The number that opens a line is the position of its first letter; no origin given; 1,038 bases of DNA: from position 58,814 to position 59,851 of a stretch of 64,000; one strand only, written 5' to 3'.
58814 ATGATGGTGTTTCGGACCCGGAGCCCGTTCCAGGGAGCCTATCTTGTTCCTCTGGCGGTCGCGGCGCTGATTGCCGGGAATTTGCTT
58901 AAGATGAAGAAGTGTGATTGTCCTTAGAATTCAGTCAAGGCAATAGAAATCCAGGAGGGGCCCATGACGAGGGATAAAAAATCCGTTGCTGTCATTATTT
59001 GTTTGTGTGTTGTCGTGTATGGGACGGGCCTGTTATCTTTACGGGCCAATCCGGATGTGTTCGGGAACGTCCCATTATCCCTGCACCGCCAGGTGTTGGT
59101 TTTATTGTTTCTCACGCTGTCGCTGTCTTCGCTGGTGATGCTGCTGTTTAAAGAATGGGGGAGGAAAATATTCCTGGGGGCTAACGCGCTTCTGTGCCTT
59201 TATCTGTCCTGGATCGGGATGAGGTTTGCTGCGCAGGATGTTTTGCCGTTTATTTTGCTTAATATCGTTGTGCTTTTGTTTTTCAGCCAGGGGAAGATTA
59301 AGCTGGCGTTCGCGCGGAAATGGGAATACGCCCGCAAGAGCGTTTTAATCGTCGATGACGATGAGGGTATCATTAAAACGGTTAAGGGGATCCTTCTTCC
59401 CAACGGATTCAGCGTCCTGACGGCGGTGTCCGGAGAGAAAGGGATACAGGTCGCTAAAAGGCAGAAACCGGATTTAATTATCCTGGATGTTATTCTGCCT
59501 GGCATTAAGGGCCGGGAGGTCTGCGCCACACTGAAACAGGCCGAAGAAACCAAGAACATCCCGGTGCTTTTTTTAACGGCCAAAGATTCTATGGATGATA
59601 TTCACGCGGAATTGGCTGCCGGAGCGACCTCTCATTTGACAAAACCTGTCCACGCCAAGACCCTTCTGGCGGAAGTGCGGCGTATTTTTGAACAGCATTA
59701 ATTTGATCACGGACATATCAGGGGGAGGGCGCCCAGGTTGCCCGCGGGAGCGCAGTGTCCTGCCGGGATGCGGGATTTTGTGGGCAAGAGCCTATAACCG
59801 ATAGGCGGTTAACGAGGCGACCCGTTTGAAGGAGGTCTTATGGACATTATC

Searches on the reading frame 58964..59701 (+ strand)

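Call 68: search_protein_families(library=pfam, proteins=[window:58964-59701:+], max_evalue=0.00001)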
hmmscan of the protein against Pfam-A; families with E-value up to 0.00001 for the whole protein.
window:58964-59701:+ (245 aa): 1 family
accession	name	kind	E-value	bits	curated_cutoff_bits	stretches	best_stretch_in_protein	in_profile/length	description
PF00072.30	Response_reg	-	2.7e-25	89.1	30.2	1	127-238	1-110/111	Response regulator receiver domain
